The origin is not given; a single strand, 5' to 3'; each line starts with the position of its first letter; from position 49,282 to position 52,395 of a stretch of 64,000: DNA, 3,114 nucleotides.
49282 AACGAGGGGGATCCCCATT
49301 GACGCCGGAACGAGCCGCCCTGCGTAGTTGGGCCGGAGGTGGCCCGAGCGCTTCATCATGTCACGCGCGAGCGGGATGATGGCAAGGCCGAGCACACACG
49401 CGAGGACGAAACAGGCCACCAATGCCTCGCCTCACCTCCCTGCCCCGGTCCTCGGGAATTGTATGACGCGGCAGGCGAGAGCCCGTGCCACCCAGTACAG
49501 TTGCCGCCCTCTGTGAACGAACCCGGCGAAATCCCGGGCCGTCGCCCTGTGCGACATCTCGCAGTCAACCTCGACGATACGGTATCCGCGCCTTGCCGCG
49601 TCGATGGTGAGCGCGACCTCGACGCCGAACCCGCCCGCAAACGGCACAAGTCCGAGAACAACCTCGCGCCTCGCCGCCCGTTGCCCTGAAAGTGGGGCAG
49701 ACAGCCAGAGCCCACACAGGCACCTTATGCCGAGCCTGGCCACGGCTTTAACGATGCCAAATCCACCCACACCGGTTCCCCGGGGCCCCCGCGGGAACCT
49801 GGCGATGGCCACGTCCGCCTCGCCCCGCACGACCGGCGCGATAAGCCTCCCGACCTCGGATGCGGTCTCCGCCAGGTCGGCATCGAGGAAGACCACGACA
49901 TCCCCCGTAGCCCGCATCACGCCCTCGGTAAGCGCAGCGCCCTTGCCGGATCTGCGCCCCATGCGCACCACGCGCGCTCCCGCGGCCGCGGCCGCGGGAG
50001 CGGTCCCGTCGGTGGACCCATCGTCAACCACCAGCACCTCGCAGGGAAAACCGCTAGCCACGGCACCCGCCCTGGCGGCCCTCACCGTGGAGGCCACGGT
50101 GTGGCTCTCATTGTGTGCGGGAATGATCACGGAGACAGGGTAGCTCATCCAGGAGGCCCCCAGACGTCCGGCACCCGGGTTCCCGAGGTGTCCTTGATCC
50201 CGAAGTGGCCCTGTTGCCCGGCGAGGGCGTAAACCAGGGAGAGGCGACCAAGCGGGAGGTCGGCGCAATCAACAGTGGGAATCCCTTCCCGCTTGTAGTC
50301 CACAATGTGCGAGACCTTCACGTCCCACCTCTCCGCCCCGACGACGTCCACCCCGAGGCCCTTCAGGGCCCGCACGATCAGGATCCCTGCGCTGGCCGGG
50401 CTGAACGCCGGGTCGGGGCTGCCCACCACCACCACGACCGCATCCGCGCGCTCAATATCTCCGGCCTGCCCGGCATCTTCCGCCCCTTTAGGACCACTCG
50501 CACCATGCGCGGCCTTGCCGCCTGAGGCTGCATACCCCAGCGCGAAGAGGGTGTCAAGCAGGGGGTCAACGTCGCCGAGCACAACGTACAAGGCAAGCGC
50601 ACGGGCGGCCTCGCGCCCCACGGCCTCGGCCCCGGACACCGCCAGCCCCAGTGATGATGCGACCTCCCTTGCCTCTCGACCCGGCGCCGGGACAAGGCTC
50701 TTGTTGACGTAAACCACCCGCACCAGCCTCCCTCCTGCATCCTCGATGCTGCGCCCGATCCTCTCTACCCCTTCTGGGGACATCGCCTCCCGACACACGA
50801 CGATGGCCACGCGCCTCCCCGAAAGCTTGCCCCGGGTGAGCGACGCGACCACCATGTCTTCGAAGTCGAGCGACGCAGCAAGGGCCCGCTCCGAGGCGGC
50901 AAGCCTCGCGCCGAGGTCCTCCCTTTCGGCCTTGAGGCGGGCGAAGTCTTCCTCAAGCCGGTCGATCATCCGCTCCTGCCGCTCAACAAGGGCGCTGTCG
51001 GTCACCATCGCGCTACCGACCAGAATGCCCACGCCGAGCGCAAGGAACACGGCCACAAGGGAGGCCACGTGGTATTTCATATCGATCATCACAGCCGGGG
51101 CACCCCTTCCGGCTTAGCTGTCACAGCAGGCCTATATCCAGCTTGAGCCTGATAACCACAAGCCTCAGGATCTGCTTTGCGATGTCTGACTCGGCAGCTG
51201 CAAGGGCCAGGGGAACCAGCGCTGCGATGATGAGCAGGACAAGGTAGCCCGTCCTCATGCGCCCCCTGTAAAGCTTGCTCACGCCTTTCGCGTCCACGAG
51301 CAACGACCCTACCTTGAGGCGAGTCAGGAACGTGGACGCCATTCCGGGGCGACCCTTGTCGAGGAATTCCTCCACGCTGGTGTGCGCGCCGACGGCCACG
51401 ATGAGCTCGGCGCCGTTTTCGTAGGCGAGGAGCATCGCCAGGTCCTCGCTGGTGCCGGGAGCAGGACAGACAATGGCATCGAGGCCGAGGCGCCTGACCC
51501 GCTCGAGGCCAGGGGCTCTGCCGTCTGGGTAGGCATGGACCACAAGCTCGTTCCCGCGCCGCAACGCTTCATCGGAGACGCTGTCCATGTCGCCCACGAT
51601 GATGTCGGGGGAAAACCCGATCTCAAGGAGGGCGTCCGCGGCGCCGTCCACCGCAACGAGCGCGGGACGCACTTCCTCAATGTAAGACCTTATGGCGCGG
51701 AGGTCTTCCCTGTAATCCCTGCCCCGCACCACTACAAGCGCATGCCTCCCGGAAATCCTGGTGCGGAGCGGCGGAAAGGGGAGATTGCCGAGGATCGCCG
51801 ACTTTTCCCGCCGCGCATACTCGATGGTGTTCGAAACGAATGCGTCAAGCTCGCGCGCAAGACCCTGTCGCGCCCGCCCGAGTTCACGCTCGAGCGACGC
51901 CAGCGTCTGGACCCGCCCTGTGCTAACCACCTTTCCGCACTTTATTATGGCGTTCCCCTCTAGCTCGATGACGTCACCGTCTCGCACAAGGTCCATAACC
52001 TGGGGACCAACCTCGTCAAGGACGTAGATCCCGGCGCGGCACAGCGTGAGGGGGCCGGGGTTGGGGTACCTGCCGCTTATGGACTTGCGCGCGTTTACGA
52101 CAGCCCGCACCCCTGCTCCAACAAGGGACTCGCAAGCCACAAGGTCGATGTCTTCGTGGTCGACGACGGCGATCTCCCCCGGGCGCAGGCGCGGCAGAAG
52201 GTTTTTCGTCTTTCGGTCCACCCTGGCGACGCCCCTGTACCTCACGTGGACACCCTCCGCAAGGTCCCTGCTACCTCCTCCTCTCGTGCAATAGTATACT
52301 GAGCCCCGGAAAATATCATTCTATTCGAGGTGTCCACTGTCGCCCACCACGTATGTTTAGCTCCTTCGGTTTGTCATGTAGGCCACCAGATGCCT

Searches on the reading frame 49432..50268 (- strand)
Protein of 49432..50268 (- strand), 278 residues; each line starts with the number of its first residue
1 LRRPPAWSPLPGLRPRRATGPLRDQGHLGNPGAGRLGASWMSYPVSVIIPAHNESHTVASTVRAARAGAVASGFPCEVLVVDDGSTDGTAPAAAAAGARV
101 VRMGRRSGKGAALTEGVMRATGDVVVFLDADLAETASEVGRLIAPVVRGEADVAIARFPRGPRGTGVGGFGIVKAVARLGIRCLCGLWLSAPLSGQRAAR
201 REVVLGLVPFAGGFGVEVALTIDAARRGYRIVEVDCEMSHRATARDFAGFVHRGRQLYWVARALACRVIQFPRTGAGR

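Call 75: search_protein_families(library=pfam, proteins=[window:49432-50268:-], max_evalue=0.00001)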
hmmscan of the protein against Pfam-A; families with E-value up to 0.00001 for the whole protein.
window:49432-50268:- (278 aa): 2 families
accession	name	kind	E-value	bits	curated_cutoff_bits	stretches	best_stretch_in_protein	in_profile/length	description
PF00535.33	Glycos_transf_2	-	7.4e-28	98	23.3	1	46-166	1-123/168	Glycosyl transferase family 2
PF13641.12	Glyco_tranf_2_3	-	1.2e-06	29.1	27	1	44-131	2-96/230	Glycosyltransferase like family 2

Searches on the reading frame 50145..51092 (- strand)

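Call 75: search_protein_families(library=pfam, proteins=[window:50145-51092:-], max_evalue=0.00001)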
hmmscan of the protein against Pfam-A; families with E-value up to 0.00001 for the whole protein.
window:50145-51092:- (315 aa): 1 family
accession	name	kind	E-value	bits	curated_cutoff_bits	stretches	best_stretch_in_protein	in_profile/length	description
PF11382.13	MctB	-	1.7e-39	136.7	25.6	1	2-308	1-306/306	Copper transport outer membrane protein, MctB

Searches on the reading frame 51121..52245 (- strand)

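Call 50: search_protein_families(library=pfam, proteins=[window:51121-52245:-])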
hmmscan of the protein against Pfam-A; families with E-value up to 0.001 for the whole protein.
window:51121-52245:- (374 aa): 2 families
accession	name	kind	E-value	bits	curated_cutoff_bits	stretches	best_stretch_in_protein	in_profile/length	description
PF12555.13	SteA-like_C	-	3.5e-12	46.6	26.4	1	320-368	1-49/52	SteA-like C-terminal domain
PF04263.21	TPK_catalytic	-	1.3e-07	31.9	30.7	1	194-230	9-45/113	Thiamin pyrophosphokinase, catalytic domain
